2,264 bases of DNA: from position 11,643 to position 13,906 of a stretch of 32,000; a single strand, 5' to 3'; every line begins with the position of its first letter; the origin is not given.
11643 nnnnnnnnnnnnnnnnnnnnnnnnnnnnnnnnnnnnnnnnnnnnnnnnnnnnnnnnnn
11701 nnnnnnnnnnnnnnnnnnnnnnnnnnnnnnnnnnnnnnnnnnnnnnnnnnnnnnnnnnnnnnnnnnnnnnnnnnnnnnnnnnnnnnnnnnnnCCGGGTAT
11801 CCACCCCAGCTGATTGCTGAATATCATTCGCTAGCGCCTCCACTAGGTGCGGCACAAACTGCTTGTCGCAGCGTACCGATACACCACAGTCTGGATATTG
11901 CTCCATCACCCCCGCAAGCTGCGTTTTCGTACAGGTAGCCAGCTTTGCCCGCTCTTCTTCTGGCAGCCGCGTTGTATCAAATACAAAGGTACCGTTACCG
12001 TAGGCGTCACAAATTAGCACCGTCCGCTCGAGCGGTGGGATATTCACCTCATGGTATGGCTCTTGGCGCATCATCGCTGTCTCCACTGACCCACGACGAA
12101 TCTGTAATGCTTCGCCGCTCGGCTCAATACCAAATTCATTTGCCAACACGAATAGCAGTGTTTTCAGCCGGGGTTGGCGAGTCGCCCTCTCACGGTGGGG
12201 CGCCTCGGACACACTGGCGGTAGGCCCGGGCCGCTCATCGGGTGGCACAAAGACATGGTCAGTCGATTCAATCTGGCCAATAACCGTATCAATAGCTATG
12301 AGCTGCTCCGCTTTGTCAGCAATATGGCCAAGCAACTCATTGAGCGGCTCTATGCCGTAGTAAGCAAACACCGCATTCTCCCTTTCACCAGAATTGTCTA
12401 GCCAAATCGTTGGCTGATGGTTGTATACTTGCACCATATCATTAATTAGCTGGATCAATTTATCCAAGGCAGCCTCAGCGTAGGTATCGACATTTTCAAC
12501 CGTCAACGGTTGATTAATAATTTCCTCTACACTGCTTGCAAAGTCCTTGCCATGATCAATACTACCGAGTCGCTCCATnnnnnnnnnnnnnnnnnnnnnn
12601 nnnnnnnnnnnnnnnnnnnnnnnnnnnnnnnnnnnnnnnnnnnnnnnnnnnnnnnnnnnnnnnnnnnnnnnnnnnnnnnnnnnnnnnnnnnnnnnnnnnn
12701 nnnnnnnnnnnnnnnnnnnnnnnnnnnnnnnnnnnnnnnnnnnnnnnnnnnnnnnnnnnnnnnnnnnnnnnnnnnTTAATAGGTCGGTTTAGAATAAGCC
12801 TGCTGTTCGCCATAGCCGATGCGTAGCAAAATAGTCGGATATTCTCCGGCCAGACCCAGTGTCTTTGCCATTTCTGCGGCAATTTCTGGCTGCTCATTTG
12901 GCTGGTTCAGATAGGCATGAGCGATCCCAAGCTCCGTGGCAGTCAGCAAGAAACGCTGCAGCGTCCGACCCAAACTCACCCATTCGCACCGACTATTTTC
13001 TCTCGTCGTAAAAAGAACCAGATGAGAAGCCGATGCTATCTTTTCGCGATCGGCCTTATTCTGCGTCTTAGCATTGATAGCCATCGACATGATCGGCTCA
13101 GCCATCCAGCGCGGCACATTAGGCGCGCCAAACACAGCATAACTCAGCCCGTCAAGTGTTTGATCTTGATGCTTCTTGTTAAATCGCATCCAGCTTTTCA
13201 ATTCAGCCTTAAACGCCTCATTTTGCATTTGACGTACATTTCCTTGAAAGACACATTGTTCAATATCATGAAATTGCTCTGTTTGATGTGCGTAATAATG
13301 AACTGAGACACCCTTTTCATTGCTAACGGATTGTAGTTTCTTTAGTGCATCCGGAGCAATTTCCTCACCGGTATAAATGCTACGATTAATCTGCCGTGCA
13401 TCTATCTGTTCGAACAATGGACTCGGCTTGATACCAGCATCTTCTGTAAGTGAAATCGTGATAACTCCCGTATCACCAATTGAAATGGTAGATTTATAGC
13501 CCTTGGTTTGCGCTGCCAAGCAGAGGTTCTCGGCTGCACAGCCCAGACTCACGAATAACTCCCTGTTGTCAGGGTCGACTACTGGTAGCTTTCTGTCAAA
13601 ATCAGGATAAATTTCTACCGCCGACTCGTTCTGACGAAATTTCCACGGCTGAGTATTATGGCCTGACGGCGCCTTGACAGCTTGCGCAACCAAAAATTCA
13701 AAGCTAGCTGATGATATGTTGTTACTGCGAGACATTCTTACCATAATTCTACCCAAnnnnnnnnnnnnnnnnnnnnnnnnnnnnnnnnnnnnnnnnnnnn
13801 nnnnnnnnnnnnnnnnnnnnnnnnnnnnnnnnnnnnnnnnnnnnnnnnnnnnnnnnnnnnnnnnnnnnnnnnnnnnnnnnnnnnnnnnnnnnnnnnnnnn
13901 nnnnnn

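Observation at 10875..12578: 567-aa ORFan with four consecutive ~71-aa HTH-like modules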

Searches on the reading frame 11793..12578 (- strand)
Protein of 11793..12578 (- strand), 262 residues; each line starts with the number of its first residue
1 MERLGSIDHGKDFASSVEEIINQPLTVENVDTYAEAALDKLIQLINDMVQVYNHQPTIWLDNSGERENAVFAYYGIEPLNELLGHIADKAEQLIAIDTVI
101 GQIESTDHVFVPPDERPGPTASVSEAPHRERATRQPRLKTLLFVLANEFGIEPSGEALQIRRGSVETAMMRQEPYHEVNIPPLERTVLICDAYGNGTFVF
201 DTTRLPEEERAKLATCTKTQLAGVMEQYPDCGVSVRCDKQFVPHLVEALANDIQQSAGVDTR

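Call 34: search_protein_families(library=phrogs, proteins=[window:11793-12578:-], max_evalue=0.01)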
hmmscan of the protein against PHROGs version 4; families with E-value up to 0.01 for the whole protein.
window:11793-12578:- (262 aa): 0 families

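Call 35: search_protein_representatives(alignment_id=A2)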
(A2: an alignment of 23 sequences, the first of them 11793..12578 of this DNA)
Query: 23 sequences, 265 profile positions. Proteins with E-value up to 0.001 (for the whole library): 1083; up to 1e-10: 660; up to 1e-30: 436. The best 150 are listed.
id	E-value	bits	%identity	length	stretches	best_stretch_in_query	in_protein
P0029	1.3e-102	358.8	-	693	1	1-258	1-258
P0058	6.1e-98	343.5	-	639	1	5-260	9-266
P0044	3.2e-96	337.8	-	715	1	4-263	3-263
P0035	1.9e-95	335.3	-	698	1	5-259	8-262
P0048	2.0e-95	335.2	-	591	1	1-262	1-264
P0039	1.4e-94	332.4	-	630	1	4-260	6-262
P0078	2.3e-94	331.8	-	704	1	3-261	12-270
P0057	5.8e-94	330.4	-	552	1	6-263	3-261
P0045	1.3e-93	329.3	-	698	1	4-263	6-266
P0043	2.5e-92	325.1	-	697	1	9-260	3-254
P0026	5.2e-92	324.0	-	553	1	1-263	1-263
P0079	2.1e-91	322.0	-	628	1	1-258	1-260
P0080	2.9e-91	321.6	-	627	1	4-260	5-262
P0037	3.7e-91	321.2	-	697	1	12-256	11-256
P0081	5.0e-91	320.8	-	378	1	6-262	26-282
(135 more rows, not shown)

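Call 63: predict_structure(alignment_id=A2)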
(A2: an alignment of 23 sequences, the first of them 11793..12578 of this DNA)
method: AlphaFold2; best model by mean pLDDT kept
length: 262 residues; sequences in the alignment: 23
mean_pLDDT: 84.9   pTM: 0.80
mean pLDDT of the five models: 84.9, 83.6, 81.9, 81.9, 78.7
residues with pLDDT >= 90: 160; 70-90: 64; 50-70: 14; < 50: 24
segments of 3 or more residues with pLDDT < 50: 1-7, 119-129, 257-262
pLDDT, mean of each block of 10 residues (from residue 1): 47 89 91 94 91 76 81 88 93 96 93 67 48 86 96 92 84 91 96 92 94 93 94 92 95 59 34
secondary structure, 60 per line:
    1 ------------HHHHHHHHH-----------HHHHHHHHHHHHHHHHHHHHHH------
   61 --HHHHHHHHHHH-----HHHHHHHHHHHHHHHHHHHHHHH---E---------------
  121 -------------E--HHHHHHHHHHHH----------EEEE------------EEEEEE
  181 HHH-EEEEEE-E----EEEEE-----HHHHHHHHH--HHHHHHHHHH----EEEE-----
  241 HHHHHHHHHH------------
elements in order: H13-21 H33-54 H63-73 H79-101 H137-148 E159-162 E175-180 E185-190 E197-201 H207-215 H218-227 E232-235 H241-250

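Call 67: fold_search(model_id=the predicted structure, library=pdb)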
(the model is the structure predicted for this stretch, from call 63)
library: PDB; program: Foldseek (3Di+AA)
matches with E <= 10: 277; with E <= 0.001: 0
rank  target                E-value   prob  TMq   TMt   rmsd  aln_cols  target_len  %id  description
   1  2ol2_B                2.8e-01  0.06  0.09  0.08  11.7        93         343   16  High Resolution Structure of Native PCI in Space Group P21 (released 2007-03-13)
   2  3dru_C                2.8e-01  0.06  0.09  0.07  11.3        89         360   18  Crystal Structure of Gly117Phe Alpha1-Antitrypsin (released 2009-03-31)
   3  1psi                  3.7e-01  0.06  0.09  0.07  11.3        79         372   16  Intact recombined alpha1-antitrypsin mutant PHE 51 to LEU (released 1996-12-07)
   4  5ce0_A                3.9e-01  0.05  0.10  0.08  10.8        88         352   15  Crystal structure of conserpin with Z-mutation (released 2016-07-20)
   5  5ce0_B                3.9e-01  0.05  0.10  0.08  10.9        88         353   15  Crystal structure of conserpin with Z-mutation (released 2016-07-20)
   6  5io1_B                4.2e-01  0.05  0.09  0.07  11.2        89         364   18  CRYSTAL STRUCTURE OF RECOMBINANT HUMAN Z ALPHA-1-ANTITRYPSIN (released 2016-06-08)
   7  2hi9_B                4.4e-01  0.06  0.10  0.08  11.3        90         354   17  Crystal Structure of human native protein C inhibitor (released 2007-03-13)
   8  3dru_B                4.4e-01  0.05  0.09  0.07  11.2        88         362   18  Crystal Structure of Gly117Phe Alpha1-Antitrypsin (released 2009-03-31)
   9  5io1_A                4.7e-01  0.04  0.09  0.07  11.2        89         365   18  CRYSTAL STRUCTURE OF RECOMBINANT HUMAN Z ALPHA-1-ANTITRYPSIN (released 2016-06-08)
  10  7p24                  5.0e-01  0.16  0.14  0.08  11.1        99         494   12  Sulfated host glycan recognition by carbohydrate sulfatases of the human gut microbiota (BT3177_S1_11) (released 2022-06-29)
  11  6wts_C                5.3e-01  0.25  0.13  0.15   8.5        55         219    5  CryoEM structure of the C. sordellii lethal toxin TcsL in complex with SEMA6A (released 2020-07-08)
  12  3dru_A                5.3e-01  0.05  0.09  0.07  11.1        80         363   19  Crystal Structure of Gly117Phe Alpha1-Antitrypsin (released 2009-03-31)
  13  6iay                  5.6e-01  0.04  0.09  0.07  11.5        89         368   18  Alpha-1-antitrypsin Queen's (Lys154Asn) variant (released 2019-12-18)
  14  6i7u                  5.6e-01  0.04  0.09  0.07  11.6        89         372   18  Alpha-1-antitrypsin (Ala250Met) in the native conformation (released 2019-11-27)
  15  9cqe_B                5.9e-01  0.05  0.10  0.08  11.7        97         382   13  CRYSTAL STRUCTURE OF APO C-TERMINAL HIS-TAG DOG HSP47(36-418) IN A P 1 21 1 CRYSTAL FORM (released 2024-10-30)
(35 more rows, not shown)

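Call 86: search_protein_families(library=pfam, alignment_id=A2, max_evalue=5)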
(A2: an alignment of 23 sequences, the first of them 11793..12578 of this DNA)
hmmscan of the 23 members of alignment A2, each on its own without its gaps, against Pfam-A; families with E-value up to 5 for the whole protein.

A. member 1, window:11793-12578:- (262 aa): 0 families

B. families by the number of members that match (of 23 scanned): 17 families
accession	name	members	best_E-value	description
PF10804.13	DUF2538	2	0.047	Protein of unknown function (DUF2538)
PF25138.1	Phage_H_T_join_3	1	0.0012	Phage head-tail joining protein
PF06479.17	Ribonuc_2-5A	1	0.0095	Ribonuclease 2-5A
PF21193.3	NMD_SH3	1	0.011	NMD3 SH3 domain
PF25538.1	DUF7922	1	0.036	Domain of unknown function (DUF7922)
PF16285.10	DUF4931_N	1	0.04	Domain of unknown function (DUF4931) N-terminal domain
PF24276.1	DUF7469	1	0.041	Family of unknown function (DUF7469)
PF00271.37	Helicase_C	1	0.054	Helicase conserved C-terminal domain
PF09349.15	OHCU_decarbox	1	0.13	OHCU decarboxylase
PF23019.1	DUF7033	1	0.15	Family of unknown function (DUF7033)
PF08877.16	MepB-like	1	0.2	MepB-like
PF21254.3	AGA-YXIM_GBD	1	0.22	Beta-agarase/YXIM esterase-like, galactose-binding domain-like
PF24084.1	DUF7369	1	0.22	Domain of unknown function (DUF7369)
PF23790.1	Kyano_Gp96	1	0.24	Kyanoviridae Gp96 protein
PF20082.4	DUF6476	1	0.25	Family of unknown function (DUF6476)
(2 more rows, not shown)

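Call 87: search_solved_structures(query=A2, max_evalue=10)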
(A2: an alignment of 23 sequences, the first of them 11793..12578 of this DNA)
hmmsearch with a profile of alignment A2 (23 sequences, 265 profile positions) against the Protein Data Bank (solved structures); distinct sequences matched with E-value up to 10: 12.
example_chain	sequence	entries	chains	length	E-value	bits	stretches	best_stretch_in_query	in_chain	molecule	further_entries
7o9v_A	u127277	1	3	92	0.21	13.8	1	80-121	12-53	General control transcription factor GCN4,hypothetical protein OMM_04225 residues 244-274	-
2yo0_A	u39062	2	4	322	0.36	13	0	79-116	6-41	GENERAL CONTROL PROTEIN GCN4, PUTATIVE INNER MEMBRANE PROTEIN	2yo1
2wpr_A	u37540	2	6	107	0.59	12.4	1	79-124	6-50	TRIMERIC AUTOTRANSPORTER ADHESIN FRAGMENT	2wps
4c46_A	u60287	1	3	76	1.7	10.8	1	80-141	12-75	GENERAL CONTROL PROTEIN GCN4, GENERAL CONTROL PROTEIN GCN4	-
2yo2_A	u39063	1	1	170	2.1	10.6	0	79-104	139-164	GENERAL CONTROL PROTEIN GCN4, PUTATIVE INNER MEMBRANE PROTEIN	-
5app_A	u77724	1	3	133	2.4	10.4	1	79-110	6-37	General control protein GCN4,GENERAL CONTROL PROTEIN GCN4, OUTER MEMBRANE PROTEIN 100,Gene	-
8g9k_A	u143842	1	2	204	3.2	10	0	13-50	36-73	THR2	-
2xzr_A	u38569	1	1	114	4.3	9.5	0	79-106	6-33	IMMUNOGLOBULIN-BINDING PROTEIN EIBD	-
3wp8_A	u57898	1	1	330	7.6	8.7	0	79-118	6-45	Trimeric autotransporter adhesin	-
3wpr_A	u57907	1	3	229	8.5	8.6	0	79-107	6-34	Trimeric autotransporter adhesin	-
3zmf_A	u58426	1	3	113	8.6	8.5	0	79-107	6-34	GENERAL CONTROL PROTEIN GCN4, PUTATIVE INNER MEMBRANE PROTEIN, GENERAL CONTROL PROTEIN GCN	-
2yny_A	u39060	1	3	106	9.9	8.3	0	79-107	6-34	GENERAL CONTROL PROTEIN GCN4, PUTATIVE INNER MEMBRANE PROTEIN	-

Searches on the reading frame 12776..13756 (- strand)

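Call 4: search_protein_families(library=pfam, proteins=[window:12776-13756:-], max_evalue=1)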
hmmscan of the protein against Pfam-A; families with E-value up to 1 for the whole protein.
window:12776-13756:- (326 aa): 2 families
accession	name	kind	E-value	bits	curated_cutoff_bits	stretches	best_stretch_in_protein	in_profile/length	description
PF00881.29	Nitroreductase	-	3.6e-15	57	23.5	3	206-315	77-167/167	Nitroreductase family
PF14512.11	TM1586_NiRdase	-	2.2e-07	31.2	27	1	15-50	156-192/215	Putative TM nitroreductase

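Call 68: search_protein_families(library=padloc, proteins=[window:12776-13756:-], max_evalue=0.01)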
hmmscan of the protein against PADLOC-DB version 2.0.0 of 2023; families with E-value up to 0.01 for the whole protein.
window:12776-13756:- (326 aa): 0 families
